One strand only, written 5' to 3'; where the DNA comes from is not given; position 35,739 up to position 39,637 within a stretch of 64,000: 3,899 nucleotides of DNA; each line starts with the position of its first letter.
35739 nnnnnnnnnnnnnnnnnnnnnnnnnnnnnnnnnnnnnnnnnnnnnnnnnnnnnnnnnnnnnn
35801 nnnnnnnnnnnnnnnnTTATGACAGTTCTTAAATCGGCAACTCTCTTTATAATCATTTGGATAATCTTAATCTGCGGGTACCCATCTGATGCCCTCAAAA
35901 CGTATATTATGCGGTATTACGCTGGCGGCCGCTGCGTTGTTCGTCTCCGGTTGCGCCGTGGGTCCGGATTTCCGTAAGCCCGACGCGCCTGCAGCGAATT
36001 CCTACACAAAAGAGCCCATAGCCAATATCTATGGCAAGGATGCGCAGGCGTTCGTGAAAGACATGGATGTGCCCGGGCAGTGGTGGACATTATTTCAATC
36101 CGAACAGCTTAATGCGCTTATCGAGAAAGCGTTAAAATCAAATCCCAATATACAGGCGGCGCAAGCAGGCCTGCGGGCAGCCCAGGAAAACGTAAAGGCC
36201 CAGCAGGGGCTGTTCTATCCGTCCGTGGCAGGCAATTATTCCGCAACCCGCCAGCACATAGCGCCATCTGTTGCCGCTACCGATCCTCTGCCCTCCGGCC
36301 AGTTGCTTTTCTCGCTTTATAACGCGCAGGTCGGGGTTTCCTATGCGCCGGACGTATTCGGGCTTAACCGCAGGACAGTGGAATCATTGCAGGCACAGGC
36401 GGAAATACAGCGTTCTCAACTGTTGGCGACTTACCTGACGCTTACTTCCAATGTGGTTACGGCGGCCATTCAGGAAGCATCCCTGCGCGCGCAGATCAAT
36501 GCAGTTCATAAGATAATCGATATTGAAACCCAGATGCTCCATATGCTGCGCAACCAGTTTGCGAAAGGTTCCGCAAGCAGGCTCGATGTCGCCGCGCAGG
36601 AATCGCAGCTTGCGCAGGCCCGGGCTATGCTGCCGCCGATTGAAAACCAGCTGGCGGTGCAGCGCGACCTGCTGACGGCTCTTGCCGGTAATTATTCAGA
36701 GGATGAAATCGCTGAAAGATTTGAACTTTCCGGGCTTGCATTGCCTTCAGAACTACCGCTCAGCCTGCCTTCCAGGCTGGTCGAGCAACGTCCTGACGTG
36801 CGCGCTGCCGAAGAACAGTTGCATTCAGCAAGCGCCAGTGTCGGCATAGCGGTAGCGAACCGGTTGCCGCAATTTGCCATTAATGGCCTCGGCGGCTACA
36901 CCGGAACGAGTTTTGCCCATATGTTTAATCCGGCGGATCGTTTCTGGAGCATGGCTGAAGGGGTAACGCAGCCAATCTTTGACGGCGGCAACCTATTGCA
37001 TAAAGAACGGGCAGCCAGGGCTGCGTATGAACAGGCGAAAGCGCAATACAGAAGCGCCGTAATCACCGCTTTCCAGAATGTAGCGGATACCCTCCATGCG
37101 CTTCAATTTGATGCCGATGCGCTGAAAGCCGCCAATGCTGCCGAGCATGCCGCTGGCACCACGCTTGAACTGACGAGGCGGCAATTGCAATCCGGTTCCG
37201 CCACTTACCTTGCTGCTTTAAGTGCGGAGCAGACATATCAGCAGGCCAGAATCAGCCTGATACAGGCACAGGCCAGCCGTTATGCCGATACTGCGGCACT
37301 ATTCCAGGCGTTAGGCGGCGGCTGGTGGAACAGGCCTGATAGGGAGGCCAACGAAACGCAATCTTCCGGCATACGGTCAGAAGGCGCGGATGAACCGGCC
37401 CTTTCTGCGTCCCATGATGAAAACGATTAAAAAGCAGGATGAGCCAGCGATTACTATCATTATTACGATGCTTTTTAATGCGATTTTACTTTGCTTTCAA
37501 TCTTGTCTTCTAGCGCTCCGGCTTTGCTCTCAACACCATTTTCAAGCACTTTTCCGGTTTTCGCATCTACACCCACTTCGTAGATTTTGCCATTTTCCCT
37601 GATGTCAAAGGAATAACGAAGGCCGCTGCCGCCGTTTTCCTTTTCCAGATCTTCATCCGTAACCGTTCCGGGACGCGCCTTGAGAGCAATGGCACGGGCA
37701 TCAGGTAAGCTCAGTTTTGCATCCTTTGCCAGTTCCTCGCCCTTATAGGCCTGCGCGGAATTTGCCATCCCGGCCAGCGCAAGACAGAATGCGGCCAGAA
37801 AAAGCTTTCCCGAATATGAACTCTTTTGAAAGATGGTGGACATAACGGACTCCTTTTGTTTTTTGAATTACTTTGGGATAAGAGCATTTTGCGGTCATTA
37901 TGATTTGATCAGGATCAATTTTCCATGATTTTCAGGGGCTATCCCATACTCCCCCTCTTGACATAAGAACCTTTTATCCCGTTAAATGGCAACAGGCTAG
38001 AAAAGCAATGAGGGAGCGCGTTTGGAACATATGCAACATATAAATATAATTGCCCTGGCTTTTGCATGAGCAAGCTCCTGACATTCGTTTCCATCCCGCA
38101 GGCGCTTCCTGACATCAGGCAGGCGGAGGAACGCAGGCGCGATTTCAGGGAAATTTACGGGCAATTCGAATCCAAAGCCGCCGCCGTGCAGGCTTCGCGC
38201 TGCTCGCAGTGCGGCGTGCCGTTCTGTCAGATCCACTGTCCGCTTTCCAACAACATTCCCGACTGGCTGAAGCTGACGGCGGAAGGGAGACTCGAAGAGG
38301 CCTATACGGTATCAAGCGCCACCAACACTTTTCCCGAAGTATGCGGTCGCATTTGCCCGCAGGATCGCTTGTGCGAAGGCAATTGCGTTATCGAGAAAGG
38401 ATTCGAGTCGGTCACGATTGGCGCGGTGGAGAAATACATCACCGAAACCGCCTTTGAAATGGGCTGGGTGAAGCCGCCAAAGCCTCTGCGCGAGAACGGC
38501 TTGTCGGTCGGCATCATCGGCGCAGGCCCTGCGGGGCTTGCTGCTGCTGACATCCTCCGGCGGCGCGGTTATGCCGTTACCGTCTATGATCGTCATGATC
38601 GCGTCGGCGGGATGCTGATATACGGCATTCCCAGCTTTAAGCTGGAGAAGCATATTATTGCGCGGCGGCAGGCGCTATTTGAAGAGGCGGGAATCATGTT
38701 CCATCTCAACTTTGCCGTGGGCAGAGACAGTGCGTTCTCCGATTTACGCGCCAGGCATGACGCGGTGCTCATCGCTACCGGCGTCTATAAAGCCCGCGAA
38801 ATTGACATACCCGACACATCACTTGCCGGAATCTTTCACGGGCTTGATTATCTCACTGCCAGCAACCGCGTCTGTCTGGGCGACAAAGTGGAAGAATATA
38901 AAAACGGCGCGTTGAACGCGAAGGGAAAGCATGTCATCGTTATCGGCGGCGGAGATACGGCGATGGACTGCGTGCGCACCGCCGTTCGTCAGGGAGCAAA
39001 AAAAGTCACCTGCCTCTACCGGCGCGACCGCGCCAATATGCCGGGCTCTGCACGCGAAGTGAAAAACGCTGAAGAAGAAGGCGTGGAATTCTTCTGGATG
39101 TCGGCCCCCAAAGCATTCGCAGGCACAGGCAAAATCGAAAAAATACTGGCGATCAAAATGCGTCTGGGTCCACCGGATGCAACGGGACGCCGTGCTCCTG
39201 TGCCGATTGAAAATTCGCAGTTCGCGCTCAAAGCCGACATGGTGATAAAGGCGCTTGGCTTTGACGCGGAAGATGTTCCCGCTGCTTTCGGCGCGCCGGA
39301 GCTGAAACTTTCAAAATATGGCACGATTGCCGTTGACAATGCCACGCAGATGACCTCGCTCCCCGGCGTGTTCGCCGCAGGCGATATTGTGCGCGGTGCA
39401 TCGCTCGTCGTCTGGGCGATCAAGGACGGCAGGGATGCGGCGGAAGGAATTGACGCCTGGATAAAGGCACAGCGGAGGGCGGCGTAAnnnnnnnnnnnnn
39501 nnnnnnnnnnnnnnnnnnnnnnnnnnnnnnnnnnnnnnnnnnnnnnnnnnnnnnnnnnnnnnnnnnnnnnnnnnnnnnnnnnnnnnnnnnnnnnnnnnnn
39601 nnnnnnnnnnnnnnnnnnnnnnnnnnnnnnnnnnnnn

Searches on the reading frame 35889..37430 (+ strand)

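Call 15: search_protein_families(library=pfam, proteins=[window:35889-37430:+], max_evalue=0.001)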
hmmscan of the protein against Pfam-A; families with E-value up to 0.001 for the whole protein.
window:35889-37430:+ (513 aa): 1 family
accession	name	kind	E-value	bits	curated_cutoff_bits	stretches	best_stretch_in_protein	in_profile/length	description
PF02321.23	OEP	-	1.4e-47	162.4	22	2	294-476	5-187/187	Outer membrane efflux protein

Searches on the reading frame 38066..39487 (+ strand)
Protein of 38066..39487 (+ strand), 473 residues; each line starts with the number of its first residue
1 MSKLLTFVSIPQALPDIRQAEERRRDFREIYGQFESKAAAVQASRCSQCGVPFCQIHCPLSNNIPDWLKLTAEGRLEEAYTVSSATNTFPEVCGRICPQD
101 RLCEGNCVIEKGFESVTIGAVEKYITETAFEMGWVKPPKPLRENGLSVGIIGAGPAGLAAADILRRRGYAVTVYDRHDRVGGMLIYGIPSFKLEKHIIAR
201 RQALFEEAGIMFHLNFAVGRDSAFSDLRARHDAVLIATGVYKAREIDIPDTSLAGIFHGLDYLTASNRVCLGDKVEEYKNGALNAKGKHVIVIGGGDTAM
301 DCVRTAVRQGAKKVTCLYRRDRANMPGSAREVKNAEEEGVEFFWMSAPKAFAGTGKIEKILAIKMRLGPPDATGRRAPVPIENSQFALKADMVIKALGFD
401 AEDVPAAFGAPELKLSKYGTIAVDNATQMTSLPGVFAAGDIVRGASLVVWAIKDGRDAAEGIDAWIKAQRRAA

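Call 15: search_protein_families(library=pfam, proteins=[window:38066-39487:+], max_evalue=0.001)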
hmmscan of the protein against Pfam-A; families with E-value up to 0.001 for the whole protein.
window:38066-39487:+ (473 aa): 16 families
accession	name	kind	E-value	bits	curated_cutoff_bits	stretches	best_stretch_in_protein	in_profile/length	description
PF14691.11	Fer4_20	-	4.7e-37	126.7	25.8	1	23-133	1-112/113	Dihydroprymidine dehydrogenase domain II, 4Fe-4S cluster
PF07992.20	Pyr_redox_2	-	5.8e-32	111.7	26.1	1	148-455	3-291/291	Pyridine nucleotide-disulphide oxidoreductase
PF00070.33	Pyr_redox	-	1.5e-13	51.5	22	2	289-358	1-75/82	Pyridine nucleotide-disulphide oxidoreductase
PF13738.12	Pyr_redox_3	-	5.7e-11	42.6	30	1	278-439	155-305/305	Pyridine nucleotide-disulphide oxidoreductase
PF13450.12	NAD_binding_8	-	1.6e-10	41.5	21.9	1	150-183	1-34/68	NAD(P)-binding Rossmann-like domain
PF03486.20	HI0933_like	-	7.3e-06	26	50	1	148-182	3-37/244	HI0933-like protein Rossmann domain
PF01262.27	AlaDh_PNT_C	-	8.1e-06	25.8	23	0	148-178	31-61/214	Alanine dehydrogenase/PNT, C-terminal domain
PF01494.25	FAD_binding_3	-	1e-05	25.4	22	1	147-178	3-34/349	FAD binding domain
PF01266.30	DAO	-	1.9e-05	24.8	27.9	1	148-182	2-44/353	FAD dependent oxidoreductase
PF12831.13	FAD_oxidored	-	2.9e-05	24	27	1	148-187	2-41/416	FAD dependent oxidoreductase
PF13241.12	NAD_binding_7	-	3e-05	25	22.1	0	282-316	2-35/104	Putative NAD(P)-binding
PF01593.30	Amino_oxidase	-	0.00032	20.5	19.8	0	156-182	2-28/443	Flavin containing amine oxidoreductase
PF01946.23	Thi4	-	0.00046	19.9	26.2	0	148-210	20-82/235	Thi4 family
PF02826.25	2-Hacid_dh_C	-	0.00053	19.9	25.1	0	143-179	34-70/178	D-isomer specific 2-hydroxyacid dehydrogenase, NAD binding domain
PF21799.2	MurD-like_N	-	0.00062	20.4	27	0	149-179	4-34/88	Mur ligase MurD-like, N-terminal domain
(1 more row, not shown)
